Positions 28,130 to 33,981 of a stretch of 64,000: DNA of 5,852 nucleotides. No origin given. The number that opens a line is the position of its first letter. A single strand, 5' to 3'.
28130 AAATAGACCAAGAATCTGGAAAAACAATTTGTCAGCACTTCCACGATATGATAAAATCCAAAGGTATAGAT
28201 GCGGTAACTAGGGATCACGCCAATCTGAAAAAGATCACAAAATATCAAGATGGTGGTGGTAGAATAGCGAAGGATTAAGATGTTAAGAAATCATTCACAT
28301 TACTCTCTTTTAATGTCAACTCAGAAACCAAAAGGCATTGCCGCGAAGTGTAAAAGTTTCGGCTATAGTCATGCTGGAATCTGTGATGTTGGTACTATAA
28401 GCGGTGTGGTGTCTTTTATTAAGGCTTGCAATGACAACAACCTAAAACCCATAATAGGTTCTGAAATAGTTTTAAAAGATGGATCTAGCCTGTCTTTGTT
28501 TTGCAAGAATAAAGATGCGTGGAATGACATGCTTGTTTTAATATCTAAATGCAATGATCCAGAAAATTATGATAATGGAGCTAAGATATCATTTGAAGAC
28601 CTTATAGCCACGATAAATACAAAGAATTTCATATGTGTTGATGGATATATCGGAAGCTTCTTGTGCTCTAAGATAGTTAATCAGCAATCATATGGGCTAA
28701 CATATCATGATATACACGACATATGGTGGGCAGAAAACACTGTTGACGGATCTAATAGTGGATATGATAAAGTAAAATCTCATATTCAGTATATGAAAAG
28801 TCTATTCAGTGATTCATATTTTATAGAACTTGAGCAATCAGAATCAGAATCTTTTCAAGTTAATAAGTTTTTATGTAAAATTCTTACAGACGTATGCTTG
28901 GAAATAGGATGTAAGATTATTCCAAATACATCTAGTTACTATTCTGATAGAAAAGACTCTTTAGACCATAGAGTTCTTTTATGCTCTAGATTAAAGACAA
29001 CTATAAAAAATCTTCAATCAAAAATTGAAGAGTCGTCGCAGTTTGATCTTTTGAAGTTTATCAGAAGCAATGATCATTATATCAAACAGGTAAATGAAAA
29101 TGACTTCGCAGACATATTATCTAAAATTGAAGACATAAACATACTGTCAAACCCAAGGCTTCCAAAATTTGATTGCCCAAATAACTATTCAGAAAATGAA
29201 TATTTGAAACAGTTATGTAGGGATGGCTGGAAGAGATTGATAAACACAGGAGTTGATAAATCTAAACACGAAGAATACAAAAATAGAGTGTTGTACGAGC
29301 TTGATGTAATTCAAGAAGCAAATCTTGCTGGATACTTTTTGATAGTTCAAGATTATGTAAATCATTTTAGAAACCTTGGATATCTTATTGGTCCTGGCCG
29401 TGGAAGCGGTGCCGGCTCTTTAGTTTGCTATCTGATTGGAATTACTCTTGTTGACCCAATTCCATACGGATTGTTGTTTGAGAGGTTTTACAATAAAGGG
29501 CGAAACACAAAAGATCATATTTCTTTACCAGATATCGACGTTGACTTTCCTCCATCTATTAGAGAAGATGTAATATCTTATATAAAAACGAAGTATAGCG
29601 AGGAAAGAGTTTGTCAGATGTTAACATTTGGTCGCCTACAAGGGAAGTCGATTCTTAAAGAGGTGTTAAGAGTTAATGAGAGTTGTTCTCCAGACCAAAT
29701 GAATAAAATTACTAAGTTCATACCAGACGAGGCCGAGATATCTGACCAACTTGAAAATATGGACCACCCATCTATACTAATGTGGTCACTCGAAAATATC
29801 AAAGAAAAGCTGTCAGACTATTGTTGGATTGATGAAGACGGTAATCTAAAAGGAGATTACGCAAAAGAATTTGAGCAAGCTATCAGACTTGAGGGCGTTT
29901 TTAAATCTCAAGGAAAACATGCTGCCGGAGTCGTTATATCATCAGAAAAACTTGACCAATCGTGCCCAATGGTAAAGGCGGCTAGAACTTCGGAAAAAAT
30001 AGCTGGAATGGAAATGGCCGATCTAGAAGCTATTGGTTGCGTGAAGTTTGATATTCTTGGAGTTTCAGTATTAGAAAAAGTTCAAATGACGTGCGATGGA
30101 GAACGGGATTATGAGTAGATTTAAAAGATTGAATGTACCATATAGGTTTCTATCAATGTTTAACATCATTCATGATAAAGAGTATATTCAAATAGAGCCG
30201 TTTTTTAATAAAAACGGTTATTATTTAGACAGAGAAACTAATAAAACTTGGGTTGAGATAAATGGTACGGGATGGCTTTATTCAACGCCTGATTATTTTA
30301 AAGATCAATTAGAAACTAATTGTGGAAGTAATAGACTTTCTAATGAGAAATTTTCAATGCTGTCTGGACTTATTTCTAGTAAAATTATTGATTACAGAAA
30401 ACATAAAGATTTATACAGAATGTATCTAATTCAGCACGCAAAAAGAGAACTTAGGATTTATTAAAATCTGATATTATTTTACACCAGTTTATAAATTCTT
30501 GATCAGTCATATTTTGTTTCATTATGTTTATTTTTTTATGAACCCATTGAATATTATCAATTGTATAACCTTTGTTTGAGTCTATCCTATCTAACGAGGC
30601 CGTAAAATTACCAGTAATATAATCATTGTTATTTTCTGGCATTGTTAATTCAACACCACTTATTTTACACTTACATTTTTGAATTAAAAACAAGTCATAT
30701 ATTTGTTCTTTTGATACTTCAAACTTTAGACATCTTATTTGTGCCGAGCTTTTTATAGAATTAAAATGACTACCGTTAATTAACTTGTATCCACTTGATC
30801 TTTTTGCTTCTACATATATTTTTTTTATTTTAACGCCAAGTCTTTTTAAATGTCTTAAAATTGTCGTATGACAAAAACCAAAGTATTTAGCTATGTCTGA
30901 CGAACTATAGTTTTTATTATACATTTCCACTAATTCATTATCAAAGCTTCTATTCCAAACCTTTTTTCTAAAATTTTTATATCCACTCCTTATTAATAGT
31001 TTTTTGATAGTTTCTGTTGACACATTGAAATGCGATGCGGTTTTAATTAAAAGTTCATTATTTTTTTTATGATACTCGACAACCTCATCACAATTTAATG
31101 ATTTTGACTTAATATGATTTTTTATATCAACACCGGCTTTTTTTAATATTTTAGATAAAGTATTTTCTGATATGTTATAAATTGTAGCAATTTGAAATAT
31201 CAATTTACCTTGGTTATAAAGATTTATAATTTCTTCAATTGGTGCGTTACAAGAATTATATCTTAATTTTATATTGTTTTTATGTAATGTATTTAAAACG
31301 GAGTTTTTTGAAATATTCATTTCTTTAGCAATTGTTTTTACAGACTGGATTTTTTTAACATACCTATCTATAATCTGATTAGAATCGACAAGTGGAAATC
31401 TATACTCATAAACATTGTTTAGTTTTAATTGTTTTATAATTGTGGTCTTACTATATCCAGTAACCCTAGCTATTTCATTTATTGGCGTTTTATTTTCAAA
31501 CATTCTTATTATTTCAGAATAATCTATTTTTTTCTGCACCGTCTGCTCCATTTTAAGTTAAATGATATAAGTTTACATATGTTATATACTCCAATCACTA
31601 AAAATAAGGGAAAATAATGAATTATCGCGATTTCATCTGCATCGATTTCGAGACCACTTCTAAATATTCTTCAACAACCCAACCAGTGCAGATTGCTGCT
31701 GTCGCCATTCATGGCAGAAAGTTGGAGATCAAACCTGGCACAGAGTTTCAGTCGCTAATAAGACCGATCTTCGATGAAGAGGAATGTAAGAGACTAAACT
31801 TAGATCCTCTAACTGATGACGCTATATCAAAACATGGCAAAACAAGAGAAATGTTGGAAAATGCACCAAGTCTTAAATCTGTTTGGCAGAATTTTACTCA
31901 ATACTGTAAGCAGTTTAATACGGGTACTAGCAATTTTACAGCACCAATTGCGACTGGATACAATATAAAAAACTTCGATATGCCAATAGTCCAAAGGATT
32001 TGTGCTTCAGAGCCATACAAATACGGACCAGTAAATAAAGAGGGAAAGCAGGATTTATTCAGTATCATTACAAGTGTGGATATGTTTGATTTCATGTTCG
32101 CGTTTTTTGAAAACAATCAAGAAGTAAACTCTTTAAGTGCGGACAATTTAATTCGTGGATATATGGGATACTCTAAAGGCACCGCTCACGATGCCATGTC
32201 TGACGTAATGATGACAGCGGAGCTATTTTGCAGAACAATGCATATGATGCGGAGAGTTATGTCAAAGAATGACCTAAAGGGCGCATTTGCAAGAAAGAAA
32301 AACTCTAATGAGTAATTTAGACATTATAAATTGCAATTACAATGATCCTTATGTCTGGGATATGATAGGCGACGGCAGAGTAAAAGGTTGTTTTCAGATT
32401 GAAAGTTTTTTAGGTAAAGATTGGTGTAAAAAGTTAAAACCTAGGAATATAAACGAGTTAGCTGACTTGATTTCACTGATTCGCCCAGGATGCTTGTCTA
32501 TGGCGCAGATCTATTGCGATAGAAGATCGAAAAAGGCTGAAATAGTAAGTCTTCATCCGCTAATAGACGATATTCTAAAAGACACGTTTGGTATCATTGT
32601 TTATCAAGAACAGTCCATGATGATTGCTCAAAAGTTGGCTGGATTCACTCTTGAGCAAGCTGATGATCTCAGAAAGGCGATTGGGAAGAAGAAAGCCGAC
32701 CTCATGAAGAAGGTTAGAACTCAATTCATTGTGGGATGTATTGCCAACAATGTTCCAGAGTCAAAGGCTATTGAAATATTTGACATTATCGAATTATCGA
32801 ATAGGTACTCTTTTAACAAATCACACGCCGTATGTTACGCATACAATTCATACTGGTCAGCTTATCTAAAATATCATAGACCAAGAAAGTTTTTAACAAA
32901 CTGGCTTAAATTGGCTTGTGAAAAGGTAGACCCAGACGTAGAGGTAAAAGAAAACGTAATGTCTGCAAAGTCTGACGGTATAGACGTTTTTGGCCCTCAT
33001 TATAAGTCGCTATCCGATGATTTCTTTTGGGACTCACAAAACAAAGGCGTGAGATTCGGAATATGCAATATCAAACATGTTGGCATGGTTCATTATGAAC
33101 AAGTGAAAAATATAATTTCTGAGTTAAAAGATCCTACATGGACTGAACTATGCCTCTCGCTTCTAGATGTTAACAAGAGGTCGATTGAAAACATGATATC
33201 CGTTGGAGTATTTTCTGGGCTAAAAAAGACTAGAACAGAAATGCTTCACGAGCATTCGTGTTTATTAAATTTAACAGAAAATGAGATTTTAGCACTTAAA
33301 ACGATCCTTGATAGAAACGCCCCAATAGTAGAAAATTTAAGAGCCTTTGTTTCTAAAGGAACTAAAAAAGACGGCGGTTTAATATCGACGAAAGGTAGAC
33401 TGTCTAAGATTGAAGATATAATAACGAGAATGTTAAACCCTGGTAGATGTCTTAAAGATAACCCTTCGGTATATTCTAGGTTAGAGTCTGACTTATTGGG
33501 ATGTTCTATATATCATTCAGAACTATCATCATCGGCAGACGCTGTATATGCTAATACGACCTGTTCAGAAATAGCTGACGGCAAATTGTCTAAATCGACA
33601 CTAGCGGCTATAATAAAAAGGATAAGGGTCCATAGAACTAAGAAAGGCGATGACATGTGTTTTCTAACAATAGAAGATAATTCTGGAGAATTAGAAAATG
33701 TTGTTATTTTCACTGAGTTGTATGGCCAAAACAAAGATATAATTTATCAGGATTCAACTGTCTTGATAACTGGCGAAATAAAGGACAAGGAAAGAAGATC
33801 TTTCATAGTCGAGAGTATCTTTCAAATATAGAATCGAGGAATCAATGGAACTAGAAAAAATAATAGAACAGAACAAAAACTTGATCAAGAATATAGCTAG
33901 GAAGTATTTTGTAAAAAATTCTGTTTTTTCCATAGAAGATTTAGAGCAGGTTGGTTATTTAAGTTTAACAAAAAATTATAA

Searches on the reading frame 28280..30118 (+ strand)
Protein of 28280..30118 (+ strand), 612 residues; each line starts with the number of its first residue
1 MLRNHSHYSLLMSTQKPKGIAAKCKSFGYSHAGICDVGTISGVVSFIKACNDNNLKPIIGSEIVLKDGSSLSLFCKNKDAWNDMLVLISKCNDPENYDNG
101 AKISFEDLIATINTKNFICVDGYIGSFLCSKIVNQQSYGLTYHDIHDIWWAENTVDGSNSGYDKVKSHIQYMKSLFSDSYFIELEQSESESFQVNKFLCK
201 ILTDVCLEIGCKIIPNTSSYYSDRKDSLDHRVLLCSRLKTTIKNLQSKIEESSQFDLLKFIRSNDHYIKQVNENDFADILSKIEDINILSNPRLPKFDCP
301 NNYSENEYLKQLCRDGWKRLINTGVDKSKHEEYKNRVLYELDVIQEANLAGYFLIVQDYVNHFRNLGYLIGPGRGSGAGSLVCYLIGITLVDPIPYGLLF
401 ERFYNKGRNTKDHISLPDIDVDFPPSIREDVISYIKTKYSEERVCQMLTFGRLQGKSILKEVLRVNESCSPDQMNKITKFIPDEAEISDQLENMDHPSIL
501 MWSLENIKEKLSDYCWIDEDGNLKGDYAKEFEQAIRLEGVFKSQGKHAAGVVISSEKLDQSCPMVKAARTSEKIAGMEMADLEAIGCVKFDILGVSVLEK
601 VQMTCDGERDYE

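Call 96: search_protein_families(library=phrogs, proteins=[window:28280-30118:+], max_evalue=0.00001)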
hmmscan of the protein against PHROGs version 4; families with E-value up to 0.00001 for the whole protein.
window:28280-30118:+ (612 aa): 7 families
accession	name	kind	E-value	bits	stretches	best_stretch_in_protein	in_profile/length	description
phrog_405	-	DNA, RNA and nucleotide metabolism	4.4e-131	439.8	1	2-606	47-612/1190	DNA polymerase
phrog_11165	-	DNA, RNA and nucleotide metabolism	5.1e-46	158.1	1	306-604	12-291/782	DNA polymerase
phrog_21652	-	DNA, RNA and nucleotide metabolism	8e-37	127.9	1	378-606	38-248/476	DNA polymerase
phrog_7513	-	unknown function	1.5e-33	117.4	1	2-414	14-454/461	-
phrog_13169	-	DNA, RNA and nucleotide metabolism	7.5e-32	111.8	2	304-408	303-413/463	DNA polymerase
phrog_12219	-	DNA, RNA and nucleotide metabolism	3.2e-19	69.7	1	416-604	1-176/823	DNA polymerase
phrog_11127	-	DNA, RNA and nucleotide metabolism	4e-11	44.2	1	325-404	91-170/171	DNA polymerase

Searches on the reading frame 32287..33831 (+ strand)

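Call 96: search_protein_families(library=phrogs, proteins=[window:32287-33831:+], max_evalue=0.00001)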
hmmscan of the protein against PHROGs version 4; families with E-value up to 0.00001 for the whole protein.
window:32287-33831:+ (514 aa): 6 families
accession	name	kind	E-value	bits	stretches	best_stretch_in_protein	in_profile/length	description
phrog_405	-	DNA, RNA and nucleotide metabolism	2.4e-93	314.9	1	13-499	623-1074/1190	DNA polymerase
phrog_11165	-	DNA, RNA and nucleotide metabolism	3.9e-50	171.7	1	12-279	308-577/782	DNA polymerase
phrog_12219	-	DNA, RNA and nucleotide metabolism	1.8e-43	149.9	1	4-322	193-532/823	DNA polymerase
phrog_21652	-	DNA, RNA and nucleotide metabolism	5.3e-19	69.2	1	20-156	278-433/476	DNA polymerase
phrog_4335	-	unknown function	9.4e-10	39.2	1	153-244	10-97/421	-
phrog_11778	-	DNA, RNA and nucleotide metabolism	6.6e-06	26.7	0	24-73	100-148/197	DNA polymerase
